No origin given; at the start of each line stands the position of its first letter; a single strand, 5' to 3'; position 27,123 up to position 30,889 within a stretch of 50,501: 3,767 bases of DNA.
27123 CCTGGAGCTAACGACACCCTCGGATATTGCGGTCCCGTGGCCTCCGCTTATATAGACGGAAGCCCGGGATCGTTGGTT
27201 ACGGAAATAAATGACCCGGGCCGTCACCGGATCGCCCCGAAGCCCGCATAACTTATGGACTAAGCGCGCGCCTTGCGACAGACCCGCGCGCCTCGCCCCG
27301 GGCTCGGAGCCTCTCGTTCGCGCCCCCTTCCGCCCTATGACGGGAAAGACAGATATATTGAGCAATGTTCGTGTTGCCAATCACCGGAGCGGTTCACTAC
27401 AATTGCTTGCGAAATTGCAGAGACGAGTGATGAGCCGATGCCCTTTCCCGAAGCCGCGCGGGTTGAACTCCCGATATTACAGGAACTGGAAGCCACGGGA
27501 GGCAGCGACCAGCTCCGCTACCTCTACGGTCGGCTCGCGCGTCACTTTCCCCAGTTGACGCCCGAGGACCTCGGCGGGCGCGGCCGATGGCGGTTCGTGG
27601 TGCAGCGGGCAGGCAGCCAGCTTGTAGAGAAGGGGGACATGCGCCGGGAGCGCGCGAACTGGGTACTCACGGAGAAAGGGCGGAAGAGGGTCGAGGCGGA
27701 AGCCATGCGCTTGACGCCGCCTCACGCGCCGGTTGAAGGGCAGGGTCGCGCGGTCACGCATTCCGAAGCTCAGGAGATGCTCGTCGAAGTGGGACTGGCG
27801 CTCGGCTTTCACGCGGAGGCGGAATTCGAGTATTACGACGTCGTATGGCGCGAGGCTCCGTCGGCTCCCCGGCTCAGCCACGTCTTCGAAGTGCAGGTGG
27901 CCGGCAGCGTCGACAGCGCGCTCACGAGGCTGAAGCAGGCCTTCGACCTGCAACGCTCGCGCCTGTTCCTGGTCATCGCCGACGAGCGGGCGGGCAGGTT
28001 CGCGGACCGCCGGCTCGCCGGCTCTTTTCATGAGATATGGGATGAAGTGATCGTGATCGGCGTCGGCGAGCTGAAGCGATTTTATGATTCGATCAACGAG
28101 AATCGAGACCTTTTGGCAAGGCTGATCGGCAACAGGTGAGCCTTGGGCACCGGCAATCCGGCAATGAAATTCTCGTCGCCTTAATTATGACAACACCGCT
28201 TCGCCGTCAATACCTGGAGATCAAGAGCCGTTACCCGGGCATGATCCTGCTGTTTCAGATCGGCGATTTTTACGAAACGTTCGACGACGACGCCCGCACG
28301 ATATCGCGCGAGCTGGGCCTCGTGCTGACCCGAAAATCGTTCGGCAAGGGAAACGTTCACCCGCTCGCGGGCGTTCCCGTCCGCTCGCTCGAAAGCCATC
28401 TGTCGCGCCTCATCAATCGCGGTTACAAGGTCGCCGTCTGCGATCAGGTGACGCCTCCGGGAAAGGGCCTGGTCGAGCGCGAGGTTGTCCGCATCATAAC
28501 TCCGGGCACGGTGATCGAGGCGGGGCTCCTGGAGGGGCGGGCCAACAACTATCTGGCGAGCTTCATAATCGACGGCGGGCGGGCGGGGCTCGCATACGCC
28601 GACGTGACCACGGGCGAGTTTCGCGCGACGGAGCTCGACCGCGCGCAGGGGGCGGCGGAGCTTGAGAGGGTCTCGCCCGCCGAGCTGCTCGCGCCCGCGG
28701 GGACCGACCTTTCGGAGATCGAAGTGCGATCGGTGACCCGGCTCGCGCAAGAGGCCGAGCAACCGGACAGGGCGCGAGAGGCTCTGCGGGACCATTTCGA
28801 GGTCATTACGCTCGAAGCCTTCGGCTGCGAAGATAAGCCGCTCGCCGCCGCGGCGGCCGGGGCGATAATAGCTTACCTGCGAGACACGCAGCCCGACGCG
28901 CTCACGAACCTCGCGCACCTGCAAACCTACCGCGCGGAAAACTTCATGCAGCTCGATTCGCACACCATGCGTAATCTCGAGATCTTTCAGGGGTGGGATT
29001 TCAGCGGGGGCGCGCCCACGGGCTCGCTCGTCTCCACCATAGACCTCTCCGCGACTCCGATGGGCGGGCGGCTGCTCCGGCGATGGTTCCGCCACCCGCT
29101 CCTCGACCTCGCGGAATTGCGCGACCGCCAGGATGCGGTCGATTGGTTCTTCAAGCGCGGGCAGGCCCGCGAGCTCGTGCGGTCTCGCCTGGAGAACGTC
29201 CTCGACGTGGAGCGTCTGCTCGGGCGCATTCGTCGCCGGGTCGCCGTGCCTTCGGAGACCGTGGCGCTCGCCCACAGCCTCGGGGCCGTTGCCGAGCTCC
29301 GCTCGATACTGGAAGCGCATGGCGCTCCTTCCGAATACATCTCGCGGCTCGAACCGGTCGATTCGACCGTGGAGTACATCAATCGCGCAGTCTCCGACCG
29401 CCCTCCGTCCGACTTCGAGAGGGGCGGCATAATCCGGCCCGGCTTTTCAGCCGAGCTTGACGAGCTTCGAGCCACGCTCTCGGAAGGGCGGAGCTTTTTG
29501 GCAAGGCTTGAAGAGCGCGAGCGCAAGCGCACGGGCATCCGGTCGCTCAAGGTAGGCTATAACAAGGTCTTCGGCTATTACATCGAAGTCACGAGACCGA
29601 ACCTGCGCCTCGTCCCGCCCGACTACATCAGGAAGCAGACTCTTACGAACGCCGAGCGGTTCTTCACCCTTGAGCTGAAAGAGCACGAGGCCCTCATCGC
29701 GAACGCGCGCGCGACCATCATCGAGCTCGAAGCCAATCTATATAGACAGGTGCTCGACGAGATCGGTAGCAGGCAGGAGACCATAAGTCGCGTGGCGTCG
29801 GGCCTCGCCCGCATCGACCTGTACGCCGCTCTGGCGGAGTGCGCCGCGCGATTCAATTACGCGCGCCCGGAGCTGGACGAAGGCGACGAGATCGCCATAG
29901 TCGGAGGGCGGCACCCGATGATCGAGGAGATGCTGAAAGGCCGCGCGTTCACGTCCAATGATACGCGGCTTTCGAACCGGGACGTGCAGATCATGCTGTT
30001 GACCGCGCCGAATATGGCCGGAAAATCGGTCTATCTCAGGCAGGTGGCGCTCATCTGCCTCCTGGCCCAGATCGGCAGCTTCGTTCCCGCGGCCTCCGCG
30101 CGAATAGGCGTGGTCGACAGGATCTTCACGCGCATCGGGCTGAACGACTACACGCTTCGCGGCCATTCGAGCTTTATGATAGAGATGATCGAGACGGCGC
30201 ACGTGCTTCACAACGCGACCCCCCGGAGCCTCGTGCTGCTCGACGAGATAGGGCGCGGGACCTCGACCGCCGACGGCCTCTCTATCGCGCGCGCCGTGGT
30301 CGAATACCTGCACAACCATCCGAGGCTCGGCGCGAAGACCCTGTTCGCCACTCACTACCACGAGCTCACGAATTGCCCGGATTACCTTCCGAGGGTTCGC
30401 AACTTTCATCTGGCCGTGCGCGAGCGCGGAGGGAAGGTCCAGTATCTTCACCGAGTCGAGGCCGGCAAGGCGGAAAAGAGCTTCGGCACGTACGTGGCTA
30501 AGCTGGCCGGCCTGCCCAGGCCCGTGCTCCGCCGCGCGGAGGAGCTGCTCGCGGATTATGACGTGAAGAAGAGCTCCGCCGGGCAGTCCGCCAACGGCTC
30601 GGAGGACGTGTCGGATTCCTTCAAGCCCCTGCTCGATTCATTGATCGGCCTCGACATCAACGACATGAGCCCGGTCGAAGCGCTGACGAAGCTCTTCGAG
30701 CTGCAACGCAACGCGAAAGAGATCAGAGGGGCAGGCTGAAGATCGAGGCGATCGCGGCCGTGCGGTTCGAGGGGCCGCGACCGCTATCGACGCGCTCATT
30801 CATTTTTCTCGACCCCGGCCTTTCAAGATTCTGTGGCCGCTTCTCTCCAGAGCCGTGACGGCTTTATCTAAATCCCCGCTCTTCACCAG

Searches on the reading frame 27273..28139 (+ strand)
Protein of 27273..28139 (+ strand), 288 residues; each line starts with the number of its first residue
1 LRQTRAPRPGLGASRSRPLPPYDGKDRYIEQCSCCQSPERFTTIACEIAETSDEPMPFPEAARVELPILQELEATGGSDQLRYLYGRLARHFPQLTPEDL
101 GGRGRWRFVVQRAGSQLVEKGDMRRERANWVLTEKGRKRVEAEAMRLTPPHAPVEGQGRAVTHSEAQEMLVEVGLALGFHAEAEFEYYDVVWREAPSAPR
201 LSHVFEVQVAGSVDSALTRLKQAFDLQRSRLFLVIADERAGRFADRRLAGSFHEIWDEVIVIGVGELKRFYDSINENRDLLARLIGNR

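Call 32: search_protein_families(library=pfam, proteins=[window:27273-28139:+], max_evalue=0.0001)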
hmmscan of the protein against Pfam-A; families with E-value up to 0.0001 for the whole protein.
window:27273-28139:+ (288 aa): 1 family
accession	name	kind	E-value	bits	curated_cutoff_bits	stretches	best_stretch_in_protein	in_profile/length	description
PF14338.12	Mrr_N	-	7.7e-05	23.2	29.5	0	65-140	5-85/87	Mrr N-terminal domain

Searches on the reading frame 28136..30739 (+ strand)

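Call 32: search_protein_families(library=pfam, proteins=[window:28136-30739:+], max_evalue=0.0001)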
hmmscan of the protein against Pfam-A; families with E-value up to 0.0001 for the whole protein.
window:28136-30739:+ (867 aa): 5 families
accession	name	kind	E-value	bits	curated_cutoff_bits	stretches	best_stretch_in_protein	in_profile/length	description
PF00488.27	MutS_V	-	8.4e-77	257.8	30.2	1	620-806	1-185/188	MutS domain V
PF05192.23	MutS_III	-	2.2e-40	139.5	34.1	1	276-567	1-194/194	MutS domain III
PF01624.25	MutS_I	-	2.9e-36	124.5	20.6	1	20-128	1-111/113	MutS domain I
PF05190.23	MutS_IV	-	4.6e-31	107.4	22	1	436-525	1-90/92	MutS family domain IV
PF05188.22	MutS_II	-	8.1e-24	85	25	1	138-259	1-132/133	MutS domain II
